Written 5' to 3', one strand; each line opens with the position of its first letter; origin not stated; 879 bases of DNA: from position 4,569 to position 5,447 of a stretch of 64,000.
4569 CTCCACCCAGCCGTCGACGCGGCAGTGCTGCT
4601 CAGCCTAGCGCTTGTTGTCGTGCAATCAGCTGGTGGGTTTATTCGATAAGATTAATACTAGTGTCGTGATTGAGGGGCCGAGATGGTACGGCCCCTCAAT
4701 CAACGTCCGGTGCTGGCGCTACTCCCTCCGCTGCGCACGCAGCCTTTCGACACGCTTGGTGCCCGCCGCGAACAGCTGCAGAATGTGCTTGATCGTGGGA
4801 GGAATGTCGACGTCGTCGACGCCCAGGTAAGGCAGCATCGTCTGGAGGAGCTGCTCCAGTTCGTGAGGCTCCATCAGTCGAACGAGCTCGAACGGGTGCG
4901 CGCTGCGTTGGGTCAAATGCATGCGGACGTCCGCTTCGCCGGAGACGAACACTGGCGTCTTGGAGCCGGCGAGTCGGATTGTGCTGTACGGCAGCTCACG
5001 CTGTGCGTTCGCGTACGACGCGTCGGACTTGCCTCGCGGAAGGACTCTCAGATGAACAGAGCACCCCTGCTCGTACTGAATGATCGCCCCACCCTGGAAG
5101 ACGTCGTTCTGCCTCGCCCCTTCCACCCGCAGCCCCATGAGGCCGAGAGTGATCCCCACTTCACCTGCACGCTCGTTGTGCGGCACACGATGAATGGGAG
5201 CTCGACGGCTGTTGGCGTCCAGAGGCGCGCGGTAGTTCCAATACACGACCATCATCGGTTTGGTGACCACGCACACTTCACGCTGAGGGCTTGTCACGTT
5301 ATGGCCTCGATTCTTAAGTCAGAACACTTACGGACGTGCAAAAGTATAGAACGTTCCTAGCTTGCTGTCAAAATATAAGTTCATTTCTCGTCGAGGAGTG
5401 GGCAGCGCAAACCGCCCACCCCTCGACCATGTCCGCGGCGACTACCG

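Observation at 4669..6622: Three-gene foreign module: a Cys-cluster protein co-transcribed with one of two equal-length paralogs, while the other paralog has its own promoter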

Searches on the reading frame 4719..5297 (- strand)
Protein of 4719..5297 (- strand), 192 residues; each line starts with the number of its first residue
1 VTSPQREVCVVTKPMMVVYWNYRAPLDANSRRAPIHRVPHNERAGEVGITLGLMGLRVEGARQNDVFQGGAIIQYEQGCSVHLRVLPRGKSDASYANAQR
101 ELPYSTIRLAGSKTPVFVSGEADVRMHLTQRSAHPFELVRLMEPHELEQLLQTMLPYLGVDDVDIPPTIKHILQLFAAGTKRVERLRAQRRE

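Call 4: search_protein_families(library=pfam, proteins=[window:4719-5297:-], max_evalue=1)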
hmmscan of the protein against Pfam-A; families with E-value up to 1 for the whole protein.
window:4719-5297:- (192 aa): 0 families

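Call 7: search_protein_families(library=phrogs, proteins=[window:4719-5297:-], max_evalue=1)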
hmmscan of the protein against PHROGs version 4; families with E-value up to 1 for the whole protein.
window:4719-5297:- (192 aa): 0 families

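Call 8: search_protein_families(library=ncbifam, proteins=[window:4719-5297:-], max_evalue=1)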
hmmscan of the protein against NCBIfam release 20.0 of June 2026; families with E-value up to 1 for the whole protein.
window:4719-5297:- (192 aa): 0 families

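Call 19: search_protein_families(library=padloc, proteins=[window:4719-5297:-], max_evalue=1)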
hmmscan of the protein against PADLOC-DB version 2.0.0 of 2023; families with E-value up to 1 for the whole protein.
window:4719-5297:- (192 aa): 0 families

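Call 22: list_cluster_members(proteins=[P0001, P0002, window:4719-5297:-, L001:2514-3092:+, L001:3272-3844:+])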
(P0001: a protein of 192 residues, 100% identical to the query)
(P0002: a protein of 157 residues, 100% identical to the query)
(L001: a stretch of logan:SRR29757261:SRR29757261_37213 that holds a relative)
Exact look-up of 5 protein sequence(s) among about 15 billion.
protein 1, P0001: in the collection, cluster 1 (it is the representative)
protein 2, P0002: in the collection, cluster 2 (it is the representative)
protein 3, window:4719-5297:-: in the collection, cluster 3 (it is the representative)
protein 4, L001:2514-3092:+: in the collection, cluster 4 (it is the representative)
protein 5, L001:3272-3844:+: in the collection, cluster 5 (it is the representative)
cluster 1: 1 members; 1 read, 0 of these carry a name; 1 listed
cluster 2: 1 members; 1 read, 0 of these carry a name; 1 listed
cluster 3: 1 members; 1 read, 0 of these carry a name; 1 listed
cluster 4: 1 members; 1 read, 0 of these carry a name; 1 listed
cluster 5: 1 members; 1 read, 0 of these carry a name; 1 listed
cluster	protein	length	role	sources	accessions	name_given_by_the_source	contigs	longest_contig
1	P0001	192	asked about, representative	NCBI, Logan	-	-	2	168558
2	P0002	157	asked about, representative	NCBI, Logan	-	-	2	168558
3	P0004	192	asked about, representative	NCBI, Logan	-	-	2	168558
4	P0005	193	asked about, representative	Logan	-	-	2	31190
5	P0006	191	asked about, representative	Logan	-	-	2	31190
